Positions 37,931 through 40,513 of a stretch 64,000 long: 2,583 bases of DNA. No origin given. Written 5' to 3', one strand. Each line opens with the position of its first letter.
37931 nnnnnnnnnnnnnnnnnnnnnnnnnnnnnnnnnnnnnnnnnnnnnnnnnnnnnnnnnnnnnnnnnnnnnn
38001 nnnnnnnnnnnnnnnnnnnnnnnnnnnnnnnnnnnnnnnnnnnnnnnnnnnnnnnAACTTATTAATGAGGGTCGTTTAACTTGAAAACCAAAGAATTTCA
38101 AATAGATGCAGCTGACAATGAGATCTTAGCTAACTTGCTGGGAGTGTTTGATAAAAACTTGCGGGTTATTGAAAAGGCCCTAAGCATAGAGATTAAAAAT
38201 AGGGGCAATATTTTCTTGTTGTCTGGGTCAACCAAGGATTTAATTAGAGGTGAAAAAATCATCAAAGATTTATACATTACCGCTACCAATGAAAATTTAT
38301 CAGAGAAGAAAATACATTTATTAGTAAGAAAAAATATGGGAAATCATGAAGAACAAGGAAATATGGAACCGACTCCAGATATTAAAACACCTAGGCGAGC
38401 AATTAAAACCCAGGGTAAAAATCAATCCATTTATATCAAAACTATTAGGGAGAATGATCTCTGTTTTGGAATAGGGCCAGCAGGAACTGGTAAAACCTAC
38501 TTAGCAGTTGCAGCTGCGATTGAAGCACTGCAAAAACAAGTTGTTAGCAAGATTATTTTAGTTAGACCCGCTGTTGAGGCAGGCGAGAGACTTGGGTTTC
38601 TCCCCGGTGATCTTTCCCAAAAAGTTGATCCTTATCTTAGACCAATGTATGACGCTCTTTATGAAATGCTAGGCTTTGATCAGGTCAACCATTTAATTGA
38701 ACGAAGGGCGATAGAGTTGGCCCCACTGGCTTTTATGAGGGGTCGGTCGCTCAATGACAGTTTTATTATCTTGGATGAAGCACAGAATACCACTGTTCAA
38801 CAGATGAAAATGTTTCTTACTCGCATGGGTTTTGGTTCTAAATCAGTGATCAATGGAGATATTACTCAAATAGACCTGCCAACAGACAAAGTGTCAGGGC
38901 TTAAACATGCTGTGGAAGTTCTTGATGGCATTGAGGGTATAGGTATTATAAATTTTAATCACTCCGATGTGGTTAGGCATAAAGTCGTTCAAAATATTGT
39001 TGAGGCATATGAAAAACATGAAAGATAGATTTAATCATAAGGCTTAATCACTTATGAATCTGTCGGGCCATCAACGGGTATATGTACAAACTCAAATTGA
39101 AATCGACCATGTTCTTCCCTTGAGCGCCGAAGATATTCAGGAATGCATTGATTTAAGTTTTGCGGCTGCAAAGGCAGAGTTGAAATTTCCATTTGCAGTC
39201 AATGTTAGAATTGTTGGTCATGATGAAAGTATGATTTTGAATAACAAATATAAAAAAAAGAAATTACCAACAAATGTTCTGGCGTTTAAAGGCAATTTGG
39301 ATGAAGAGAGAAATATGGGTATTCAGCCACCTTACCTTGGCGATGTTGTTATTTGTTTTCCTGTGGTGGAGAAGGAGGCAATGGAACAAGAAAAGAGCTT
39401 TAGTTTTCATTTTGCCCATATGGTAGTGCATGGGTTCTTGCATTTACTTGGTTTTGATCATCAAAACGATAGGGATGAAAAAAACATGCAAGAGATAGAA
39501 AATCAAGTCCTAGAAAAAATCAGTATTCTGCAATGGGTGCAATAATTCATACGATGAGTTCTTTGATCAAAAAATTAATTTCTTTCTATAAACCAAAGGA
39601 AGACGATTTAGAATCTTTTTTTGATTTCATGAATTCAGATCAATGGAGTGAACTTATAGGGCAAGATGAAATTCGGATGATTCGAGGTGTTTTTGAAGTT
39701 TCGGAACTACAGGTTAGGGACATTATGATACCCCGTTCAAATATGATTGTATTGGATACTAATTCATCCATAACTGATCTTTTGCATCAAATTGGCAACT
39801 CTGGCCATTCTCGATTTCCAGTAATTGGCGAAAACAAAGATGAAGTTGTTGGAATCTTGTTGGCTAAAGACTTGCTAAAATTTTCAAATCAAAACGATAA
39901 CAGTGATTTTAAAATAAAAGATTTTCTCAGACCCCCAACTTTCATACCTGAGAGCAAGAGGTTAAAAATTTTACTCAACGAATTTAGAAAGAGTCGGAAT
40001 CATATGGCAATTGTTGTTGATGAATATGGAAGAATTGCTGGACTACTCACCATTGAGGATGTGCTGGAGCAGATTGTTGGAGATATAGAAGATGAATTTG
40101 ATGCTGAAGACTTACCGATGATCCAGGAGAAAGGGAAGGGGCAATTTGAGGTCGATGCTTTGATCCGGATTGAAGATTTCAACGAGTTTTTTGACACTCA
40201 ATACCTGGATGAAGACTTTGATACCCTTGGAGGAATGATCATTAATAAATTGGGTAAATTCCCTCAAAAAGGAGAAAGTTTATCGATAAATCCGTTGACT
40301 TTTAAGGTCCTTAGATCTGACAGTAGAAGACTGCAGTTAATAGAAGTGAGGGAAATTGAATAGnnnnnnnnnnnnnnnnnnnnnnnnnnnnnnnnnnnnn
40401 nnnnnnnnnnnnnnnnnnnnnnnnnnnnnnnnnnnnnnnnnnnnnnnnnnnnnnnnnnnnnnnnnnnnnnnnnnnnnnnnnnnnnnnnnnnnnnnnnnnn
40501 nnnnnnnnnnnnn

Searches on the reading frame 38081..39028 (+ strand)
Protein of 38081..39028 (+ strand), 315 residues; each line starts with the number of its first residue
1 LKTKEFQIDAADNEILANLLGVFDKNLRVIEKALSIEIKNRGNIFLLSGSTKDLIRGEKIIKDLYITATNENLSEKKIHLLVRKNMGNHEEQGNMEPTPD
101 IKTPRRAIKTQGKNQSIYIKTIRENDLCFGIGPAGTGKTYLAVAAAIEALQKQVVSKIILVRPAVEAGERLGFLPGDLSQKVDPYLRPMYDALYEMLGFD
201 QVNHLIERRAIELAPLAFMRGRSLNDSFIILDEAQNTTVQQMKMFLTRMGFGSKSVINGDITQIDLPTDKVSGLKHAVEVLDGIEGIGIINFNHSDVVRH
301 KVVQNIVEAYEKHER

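Call 71: search_protein_families(library=pfam, proteins=[window:38081-39028:+], max_evalue=0.00001)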
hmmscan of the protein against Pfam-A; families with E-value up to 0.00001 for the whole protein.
window:38081-39028:+ (315 aa): 2 families
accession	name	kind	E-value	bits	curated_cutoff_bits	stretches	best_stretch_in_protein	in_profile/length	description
PF02562.22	PhoH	-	6.5e-94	313.6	27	1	108-311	2-205/205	PhoH-like protein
PF13245.12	AAA_19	-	8.9e-07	29.6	25.1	1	119-264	5-129/134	AAA domain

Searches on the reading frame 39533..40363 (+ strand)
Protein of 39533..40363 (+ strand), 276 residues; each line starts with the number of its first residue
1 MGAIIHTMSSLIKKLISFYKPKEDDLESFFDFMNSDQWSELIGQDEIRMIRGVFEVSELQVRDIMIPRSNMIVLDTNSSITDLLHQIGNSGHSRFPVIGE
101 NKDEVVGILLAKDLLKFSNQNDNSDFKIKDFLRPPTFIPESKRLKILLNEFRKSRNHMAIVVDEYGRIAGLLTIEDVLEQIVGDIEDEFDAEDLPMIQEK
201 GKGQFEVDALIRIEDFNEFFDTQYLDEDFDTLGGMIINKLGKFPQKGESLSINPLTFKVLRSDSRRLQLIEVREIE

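Call 71: search_protein_families(library=pfam, proteins=[window:39533-40363:+], max_evalue=0.00001)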
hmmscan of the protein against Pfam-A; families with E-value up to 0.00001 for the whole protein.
window:39533-40363:+ (276 aa): 2 families
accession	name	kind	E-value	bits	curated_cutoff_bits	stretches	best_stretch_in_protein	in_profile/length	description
PF03471.22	CorC_HlyC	-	1.4e-19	70.3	27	1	199-274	2-79/81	Transporter associated domain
PF00571.33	CBS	-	1.5e-18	67.3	24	2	61-117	1-54/57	CBS domain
